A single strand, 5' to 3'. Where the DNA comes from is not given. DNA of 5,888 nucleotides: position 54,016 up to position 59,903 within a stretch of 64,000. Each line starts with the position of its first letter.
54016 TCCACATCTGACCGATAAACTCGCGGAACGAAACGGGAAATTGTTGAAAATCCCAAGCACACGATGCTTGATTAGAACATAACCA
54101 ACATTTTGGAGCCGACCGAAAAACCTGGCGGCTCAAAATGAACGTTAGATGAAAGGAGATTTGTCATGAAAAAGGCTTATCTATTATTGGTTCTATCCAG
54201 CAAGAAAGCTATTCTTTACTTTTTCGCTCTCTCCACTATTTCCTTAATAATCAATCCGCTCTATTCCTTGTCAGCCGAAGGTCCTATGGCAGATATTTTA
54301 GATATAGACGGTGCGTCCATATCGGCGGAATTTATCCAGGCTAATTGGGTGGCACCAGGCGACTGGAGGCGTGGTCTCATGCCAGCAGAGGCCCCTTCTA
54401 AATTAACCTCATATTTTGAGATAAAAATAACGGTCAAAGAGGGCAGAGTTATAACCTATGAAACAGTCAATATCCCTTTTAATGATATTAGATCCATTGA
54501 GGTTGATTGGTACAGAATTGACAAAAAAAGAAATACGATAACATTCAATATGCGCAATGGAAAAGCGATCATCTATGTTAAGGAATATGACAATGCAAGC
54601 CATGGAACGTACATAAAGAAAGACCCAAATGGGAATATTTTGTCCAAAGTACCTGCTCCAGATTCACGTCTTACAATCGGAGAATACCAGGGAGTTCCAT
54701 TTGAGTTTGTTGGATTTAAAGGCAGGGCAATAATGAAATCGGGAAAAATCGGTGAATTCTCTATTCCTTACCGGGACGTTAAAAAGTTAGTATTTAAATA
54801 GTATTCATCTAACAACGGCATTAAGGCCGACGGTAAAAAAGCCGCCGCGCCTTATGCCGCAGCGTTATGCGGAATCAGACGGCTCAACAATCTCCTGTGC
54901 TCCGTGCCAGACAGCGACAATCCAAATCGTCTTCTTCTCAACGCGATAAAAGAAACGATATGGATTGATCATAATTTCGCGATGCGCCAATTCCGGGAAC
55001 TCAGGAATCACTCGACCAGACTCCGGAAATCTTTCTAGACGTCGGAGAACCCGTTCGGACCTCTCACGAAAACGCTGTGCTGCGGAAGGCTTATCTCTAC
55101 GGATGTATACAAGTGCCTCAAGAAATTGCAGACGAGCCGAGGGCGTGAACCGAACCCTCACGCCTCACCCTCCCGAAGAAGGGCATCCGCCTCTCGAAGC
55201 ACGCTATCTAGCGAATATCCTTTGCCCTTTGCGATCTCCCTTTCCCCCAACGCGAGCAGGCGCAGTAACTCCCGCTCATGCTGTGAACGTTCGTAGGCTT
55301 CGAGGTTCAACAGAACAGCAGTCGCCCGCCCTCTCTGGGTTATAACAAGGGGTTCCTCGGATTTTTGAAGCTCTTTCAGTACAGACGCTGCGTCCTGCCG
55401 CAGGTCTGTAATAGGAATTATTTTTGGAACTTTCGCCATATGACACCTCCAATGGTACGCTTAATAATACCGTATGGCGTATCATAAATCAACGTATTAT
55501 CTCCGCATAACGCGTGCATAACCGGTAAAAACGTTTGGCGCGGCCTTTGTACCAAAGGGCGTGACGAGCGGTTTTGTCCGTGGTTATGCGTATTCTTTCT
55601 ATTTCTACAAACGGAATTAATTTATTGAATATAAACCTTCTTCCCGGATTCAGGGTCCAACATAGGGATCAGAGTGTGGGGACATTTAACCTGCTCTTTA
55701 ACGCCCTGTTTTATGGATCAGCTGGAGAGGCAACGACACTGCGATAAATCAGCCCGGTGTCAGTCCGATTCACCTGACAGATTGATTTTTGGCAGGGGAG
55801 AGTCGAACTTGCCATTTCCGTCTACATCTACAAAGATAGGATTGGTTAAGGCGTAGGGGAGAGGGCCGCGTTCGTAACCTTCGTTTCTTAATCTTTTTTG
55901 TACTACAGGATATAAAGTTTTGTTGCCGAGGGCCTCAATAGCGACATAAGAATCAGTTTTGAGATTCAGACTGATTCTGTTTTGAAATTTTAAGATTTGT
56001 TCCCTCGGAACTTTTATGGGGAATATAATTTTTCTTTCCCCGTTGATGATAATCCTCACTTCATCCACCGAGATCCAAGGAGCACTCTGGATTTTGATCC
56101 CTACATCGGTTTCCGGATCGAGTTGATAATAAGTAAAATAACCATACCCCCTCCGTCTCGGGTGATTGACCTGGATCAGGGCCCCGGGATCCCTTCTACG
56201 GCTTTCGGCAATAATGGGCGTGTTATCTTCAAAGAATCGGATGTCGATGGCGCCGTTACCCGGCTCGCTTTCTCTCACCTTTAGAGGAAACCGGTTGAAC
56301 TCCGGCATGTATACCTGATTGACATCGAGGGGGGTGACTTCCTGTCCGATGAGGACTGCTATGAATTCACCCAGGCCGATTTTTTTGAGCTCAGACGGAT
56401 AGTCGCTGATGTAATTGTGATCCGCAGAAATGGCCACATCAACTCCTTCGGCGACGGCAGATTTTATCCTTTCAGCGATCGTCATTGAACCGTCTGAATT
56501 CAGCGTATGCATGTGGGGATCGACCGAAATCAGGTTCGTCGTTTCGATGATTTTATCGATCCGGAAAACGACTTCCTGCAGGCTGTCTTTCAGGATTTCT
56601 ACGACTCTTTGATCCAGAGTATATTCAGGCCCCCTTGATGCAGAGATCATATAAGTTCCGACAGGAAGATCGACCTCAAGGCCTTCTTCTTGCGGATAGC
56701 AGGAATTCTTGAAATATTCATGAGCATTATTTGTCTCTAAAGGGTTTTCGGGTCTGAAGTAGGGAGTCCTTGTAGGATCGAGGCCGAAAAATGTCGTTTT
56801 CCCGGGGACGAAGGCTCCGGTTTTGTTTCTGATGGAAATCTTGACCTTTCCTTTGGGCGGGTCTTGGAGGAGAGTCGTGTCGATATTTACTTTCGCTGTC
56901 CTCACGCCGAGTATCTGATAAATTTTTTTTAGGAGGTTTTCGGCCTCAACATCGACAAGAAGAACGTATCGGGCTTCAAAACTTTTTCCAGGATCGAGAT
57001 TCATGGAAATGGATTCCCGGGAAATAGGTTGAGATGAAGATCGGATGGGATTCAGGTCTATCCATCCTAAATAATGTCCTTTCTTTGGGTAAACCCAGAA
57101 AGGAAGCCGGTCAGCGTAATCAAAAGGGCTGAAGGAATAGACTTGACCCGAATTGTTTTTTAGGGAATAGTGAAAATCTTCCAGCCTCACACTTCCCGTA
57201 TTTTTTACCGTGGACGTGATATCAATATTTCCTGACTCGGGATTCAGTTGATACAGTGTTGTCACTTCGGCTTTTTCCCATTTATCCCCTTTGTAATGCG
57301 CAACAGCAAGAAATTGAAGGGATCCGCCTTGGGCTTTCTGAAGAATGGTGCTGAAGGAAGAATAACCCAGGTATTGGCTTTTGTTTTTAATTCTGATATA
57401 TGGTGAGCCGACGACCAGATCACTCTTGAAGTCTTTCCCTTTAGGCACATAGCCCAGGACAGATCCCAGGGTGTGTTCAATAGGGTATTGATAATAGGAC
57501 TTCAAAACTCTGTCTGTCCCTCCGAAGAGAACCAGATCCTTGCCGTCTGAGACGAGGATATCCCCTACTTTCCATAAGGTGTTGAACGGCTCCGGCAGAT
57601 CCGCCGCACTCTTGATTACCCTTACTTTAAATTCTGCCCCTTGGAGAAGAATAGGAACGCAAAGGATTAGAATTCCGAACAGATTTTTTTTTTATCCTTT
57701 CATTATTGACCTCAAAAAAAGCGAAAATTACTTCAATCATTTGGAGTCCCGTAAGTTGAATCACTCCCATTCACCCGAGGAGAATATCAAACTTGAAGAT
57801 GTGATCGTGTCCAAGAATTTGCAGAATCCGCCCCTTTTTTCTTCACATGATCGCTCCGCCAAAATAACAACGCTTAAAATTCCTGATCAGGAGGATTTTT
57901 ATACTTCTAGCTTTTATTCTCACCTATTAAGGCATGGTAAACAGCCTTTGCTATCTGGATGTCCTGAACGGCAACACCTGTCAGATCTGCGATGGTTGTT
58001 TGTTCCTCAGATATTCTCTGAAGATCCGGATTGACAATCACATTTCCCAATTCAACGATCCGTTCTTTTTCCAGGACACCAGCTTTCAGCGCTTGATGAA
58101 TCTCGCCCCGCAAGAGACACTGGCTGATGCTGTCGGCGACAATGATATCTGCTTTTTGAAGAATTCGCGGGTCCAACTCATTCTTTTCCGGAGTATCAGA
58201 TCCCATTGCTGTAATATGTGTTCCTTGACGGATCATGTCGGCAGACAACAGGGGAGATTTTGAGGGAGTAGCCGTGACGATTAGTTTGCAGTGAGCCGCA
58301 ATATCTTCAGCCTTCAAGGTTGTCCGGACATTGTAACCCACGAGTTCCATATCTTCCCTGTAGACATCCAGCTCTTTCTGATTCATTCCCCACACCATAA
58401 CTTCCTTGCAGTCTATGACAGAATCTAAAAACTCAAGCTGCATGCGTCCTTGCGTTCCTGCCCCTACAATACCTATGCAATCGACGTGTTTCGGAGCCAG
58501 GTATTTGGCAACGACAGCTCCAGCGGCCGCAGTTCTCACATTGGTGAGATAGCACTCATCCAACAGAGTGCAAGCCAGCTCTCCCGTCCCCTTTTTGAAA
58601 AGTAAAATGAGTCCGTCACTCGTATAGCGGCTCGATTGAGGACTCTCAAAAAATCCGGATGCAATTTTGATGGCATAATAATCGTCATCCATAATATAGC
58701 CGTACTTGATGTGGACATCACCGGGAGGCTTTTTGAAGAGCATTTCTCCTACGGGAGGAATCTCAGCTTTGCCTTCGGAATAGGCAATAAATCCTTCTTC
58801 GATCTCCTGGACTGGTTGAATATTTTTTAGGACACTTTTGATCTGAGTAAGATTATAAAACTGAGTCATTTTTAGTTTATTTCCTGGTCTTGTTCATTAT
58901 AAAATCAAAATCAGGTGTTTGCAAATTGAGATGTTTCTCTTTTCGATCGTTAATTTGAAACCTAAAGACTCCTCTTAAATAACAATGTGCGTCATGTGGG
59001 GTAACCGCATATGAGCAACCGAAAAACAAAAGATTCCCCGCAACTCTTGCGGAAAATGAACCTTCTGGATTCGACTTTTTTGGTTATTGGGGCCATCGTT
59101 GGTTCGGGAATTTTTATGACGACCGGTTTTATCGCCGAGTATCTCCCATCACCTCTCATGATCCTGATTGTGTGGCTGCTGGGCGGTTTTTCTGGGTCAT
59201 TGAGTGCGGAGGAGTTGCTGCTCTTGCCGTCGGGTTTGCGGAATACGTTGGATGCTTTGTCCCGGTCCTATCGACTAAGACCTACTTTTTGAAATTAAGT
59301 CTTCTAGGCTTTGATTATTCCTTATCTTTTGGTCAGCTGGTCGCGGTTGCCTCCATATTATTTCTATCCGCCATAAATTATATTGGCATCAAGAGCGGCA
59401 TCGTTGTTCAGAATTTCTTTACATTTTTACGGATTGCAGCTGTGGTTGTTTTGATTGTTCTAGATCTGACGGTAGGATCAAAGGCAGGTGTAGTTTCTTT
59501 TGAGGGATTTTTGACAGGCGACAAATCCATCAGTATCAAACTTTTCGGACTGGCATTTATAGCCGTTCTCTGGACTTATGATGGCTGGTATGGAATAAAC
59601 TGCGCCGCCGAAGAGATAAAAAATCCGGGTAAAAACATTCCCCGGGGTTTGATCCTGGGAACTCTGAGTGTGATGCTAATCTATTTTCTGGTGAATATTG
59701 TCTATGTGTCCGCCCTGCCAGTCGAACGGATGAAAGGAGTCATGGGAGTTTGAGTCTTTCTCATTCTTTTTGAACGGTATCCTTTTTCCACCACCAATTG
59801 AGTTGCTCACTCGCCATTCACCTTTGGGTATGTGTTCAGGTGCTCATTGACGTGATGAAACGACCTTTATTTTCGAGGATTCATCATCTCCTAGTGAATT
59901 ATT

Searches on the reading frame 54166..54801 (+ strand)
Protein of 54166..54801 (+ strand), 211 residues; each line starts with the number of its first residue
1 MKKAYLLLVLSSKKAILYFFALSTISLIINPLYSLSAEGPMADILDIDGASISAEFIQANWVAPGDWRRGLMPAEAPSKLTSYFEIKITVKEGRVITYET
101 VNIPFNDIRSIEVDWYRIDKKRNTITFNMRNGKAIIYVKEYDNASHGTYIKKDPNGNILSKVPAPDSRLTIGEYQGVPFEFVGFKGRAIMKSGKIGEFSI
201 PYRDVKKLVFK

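Call 15: search_protein_families(library=pfam, proteins=[window:54166-54801:+], max_evalue=0.01)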
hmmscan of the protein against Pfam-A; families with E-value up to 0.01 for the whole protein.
window:54166-54801:+ (211 aa): 0 families

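Call 48: search_protein_families(library=padloc, proteins=[window:54166-54801:+], max_evalue=0.01)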
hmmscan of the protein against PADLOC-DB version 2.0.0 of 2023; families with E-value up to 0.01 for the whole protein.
window:54166-54801:+ (211 aa): 0 families

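Call 49: search_protein_families(library=ncbifam, proteins=[window:54166-54801:+], max_evalue=0.01)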
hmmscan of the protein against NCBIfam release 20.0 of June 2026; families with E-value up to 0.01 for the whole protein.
window:54166-54801:+ (211 aa): 1 family
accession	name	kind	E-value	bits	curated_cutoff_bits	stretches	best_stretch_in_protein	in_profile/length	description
NF007058.0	PRK09505.2-3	equivalog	0.0094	14.1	897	0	141-180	560-599/742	alpha-amylase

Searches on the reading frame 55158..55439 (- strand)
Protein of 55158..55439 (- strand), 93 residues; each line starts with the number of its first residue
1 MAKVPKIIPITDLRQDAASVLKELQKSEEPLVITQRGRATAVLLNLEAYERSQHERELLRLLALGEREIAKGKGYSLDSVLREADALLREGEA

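Call 48: search_protein_families(library=padloc, proteins=[window:55158-55439:-], max_evalue=0.01)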
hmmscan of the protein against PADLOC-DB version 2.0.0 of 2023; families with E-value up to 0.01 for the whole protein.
window:55158-55439:- (93 aa): 0 families

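Call 49: search_protein_families(library=ncbifam, proteins=[window:55158-55439:-], max_evalue=0.01)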
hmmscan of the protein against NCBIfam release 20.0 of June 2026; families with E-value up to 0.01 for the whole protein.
window:55158-55439:- (93 aa): 2 families
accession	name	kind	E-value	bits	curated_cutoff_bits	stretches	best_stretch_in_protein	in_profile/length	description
TIGR01552.1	phd_fam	subfamily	4.3e-09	35.6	20.8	1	8-60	2-53/53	type II toxin-antitoxin system prevent-host-death family antitoxin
NF008499.0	PRK11409.1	equivalog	0.0093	16.1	121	0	8-60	4-56/83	YoeB-YefM toxin-antitoxin system antitoxin YefM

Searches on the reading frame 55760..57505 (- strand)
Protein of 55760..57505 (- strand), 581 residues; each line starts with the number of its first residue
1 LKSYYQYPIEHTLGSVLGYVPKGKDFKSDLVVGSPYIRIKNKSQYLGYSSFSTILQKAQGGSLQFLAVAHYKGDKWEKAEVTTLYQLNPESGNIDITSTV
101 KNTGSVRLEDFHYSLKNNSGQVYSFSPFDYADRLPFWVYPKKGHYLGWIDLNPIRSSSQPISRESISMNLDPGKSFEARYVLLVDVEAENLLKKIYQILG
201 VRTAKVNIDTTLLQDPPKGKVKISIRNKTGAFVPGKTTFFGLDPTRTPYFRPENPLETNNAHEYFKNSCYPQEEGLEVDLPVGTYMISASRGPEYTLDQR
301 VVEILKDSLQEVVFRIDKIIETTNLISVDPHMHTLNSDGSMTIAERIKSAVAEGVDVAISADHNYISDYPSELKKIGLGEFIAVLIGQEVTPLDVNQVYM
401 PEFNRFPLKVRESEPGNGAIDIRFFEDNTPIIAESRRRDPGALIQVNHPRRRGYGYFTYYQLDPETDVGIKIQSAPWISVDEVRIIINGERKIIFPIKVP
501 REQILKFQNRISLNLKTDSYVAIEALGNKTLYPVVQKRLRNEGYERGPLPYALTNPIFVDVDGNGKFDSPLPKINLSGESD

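Call 15: search_protein_families(library=pfam, proteins=[window:55760-57505:-], max_evalue=0.01)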
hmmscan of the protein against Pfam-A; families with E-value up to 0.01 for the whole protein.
window:55760-57505:- (581 aa): 1 family
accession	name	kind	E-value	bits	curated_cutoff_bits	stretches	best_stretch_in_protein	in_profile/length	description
PF02811.25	PHP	-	0.0037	18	26.4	1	330-391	2-64/164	PHP domain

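Call 48: search_protein_families(library=padloc, proteins=[window:55760-57505:-], max_evalue=0.01)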
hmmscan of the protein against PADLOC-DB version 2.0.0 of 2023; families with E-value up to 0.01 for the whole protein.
window:55760-57505:- (581 aa): 0 families

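Call 49: search_protein_families(library=ncbifam, proteins=[window:55760-57505:-], max_evalue=0.01)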
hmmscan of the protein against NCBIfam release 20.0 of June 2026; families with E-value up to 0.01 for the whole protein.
window:55760-57505:- (581 aa): 4 families
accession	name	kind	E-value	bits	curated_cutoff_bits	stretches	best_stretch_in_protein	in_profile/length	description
NF038032.1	CehA_McbA_metalo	domain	1.8e-12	47.4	80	1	326-453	3-120/315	CehA/McbA family metallohydrolase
NF006375.0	PRK08609.1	equivalog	0.00068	18.3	426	1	315-364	325-373/571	DNA polymerase/3'-5' exonuclease PolX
NF041577.1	nside_bi_sphtase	equivalog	0.0082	15.3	400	0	327-368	3-44/276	3',5'-nucleoside bisphosphate phosphatase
NF047791.1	RNaseRnm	equivalog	0.009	15.3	375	0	328-368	3-43/275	RNase RNM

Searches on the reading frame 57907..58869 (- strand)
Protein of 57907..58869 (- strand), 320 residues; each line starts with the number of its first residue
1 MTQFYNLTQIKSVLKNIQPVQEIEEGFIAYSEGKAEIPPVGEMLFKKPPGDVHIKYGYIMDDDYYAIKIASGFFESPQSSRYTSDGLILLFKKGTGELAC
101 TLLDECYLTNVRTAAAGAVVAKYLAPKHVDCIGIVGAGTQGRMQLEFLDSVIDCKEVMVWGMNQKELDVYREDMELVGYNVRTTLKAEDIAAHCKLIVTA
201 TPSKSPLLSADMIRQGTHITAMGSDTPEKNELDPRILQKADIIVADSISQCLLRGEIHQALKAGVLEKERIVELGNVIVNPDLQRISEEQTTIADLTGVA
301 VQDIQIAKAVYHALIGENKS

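Call 16: search_protein_families(library=pfam, proteins=[window:57907-58869:-], max_evalue=0.01)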
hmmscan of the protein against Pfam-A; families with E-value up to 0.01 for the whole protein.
window:57907-58869:- (320 aa): 2 families
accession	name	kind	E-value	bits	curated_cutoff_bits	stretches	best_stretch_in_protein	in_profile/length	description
PF02423.21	OCD_Mu_crystall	-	5.1e-59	200.2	24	1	13-314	14-310/314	Ornithine cyclodeaminase/mu-crystallin family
PF01488.26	Shikimate_DH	-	0.00014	22.4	24.3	1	132-217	15-99/138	Shikimate / quinate 5-dehydrogenase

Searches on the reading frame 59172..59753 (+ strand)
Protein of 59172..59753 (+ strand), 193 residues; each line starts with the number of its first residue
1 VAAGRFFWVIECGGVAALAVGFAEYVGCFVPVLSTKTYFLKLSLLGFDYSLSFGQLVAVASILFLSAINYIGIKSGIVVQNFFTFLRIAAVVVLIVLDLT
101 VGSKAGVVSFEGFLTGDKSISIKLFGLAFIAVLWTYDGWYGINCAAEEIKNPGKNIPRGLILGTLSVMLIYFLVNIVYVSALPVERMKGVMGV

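Call 16: search_protein_families(library=pfam, proteins=[window:59172-59753:+], max_evalue=0.01)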
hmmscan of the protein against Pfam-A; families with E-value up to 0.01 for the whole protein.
window:59172-59753:+ (193 aa): 2 families
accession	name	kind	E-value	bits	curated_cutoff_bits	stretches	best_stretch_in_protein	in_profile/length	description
PF13520.12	AA_permease_2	-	3.1e-18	66.3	27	1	8-189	85-252/427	Amino acid permease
PF00324.27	AA_permease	-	8.1e-09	35.1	24.6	1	7-185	82-254/470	Amino acid permease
